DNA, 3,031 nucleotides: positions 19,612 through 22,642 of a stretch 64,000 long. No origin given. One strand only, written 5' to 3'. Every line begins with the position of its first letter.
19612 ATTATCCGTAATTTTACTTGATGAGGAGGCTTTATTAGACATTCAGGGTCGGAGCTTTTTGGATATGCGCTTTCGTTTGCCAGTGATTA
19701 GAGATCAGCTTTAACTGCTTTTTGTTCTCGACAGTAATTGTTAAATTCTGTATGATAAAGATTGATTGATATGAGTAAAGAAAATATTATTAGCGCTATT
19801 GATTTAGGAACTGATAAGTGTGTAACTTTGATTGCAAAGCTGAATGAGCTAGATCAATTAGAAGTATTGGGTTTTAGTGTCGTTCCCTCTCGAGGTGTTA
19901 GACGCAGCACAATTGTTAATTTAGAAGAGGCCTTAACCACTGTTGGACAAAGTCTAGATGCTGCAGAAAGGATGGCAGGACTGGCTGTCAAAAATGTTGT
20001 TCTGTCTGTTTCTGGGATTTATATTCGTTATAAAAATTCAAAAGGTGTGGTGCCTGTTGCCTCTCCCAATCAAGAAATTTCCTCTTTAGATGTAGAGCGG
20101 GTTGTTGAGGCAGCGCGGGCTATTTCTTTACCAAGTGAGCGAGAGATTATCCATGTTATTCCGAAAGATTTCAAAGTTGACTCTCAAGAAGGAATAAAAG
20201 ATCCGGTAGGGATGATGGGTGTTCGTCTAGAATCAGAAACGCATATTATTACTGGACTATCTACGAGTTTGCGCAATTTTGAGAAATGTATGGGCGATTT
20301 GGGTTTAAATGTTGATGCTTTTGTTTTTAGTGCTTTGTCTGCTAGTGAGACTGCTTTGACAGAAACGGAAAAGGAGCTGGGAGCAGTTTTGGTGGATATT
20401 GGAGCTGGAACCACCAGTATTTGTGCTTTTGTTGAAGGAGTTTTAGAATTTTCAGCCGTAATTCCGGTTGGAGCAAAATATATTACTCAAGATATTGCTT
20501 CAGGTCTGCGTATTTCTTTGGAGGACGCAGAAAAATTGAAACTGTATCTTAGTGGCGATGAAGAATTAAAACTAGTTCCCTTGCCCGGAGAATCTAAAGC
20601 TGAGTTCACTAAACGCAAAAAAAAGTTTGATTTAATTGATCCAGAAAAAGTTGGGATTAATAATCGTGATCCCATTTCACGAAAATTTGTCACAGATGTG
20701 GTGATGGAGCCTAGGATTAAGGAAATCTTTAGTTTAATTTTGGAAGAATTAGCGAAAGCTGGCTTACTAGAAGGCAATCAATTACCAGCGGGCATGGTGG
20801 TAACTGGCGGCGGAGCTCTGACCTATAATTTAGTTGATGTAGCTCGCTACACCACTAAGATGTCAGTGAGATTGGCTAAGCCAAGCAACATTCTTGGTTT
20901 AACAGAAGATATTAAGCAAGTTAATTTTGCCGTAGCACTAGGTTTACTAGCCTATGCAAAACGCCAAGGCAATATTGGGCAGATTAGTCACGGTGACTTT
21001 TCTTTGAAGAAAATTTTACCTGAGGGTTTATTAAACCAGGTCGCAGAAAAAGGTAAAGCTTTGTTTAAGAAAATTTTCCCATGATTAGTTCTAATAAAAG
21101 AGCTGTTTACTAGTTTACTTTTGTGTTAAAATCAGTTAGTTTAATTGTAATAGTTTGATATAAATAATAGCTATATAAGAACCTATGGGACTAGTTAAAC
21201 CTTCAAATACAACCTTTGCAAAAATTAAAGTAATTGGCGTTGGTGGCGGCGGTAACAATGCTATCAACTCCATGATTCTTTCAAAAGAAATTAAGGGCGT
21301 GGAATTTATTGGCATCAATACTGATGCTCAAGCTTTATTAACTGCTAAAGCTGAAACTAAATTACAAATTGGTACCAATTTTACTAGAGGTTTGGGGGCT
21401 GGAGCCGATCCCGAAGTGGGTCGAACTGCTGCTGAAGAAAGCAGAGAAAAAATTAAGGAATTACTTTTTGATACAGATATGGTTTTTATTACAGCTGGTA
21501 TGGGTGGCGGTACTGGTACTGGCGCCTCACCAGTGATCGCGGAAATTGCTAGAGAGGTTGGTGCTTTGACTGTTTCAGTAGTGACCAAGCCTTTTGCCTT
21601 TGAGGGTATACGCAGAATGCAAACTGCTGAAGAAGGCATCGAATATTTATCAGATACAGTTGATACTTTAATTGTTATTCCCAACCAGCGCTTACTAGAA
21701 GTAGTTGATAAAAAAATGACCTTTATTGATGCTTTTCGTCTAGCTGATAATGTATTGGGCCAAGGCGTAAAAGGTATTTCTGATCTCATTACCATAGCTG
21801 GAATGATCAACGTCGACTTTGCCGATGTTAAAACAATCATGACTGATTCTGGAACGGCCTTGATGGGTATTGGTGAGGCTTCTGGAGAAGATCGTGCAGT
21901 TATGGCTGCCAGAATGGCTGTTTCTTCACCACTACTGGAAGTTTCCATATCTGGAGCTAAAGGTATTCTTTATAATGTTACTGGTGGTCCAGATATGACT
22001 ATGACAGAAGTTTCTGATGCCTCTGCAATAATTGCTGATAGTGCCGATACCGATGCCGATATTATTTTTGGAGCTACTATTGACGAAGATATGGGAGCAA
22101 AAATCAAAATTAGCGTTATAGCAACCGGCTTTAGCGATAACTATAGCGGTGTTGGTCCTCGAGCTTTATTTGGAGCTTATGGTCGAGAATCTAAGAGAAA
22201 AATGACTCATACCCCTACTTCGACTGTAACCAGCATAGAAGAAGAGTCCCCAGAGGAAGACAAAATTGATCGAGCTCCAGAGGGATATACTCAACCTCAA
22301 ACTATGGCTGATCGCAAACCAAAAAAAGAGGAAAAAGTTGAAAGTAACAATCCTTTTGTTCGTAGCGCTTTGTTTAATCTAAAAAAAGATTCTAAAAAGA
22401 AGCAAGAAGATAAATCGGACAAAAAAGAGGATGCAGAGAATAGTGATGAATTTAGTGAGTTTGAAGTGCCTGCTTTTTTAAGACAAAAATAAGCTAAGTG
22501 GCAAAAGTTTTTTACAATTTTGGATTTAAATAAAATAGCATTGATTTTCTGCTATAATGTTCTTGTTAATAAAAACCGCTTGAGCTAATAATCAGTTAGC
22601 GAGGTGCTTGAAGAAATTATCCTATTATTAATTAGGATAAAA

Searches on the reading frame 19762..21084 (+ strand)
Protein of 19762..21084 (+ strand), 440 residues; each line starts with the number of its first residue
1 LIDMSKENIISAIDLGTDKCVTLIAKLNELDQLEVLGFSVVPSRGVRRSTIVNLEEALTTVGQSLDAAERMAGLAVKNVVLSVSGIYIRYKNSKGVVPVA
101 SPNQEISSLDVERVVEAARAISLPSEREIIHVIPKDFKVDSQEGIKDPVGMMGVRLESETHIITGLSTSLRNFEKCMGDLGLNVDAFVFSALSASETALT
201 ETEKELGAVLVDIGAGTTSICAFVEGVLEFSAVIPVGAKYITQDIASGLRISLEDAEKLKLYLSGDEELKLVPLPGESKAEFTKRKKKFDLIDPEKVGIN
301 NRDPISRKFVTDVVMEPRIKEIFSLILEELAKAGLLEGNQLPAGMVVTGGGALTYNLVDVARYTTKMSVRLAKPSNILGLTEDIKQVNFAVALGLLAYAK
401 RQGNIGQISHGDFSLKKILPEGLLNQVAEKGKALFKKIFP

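Call 10: search_protein_families(library=pfam, proteins=[window:19762-21084:+])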
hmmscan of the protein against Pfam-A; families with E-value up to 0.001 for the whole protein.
window:19762-21084:+ (440 aa): 4 families
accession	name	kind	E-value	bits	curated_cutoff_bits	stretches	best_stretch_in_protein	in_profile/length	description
PF14450.12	FtsA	-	3.3e-30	105.5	31.8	2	209-394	1-127/127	Cell division protein FtsA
PF02491.25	SHS2_FTSA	-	1.4e-29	102.7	25.4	1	87-164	3-79/79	SHS2 domain inserted in FTSA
PF06723.19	MreB_Mbl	-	4e-07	29.6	27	1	201-373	140-305/327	MreB/Mbl protein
PF11104.14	PilM_2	-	1.4e-05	24.7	27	0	184-261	157-235/340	Type IV pilus assembly protein PilM;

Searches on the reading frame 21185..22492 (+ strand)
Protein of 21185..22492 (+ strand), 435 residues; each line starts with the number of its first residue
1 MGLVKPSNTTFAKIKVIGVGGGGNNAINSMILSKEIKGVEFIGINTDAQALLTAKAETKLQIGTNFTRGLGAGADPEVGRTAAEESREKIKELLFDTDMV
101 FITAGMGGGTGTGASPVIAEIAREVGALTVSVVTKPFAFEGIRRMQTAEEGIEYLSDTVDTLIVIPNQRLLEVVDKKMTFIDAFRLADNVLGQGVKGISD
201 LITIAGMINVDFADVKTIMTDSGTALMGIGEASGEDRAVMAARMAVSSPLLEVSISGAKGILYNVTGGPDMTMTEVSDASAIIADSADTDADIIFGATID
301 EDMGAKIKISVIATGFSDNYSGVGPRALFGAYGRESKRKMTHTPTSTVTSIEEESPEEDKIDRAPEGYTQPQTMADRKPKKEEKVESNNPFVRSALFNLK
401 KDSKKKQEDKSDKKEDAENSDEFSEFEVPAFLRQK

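Call 10: search_protein_families(library=pfam, proteins=[window:21185-22492:+])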
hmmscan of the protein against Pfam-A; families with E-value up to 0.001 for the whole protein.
window:21185-22492:+ (435 aa): 2 families
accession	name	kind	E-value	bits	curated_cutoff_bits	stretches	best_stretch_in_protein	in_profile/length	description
PF00091.31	Tubulin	-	2.4e-51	175.2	33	1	13-174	1-189/190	Tubulin/FtsZ family, GTPase domain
PF12327.13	FtsZ_C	-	2e-33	115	27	1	223-316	1-94/95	FtsZ family, C-terminal domain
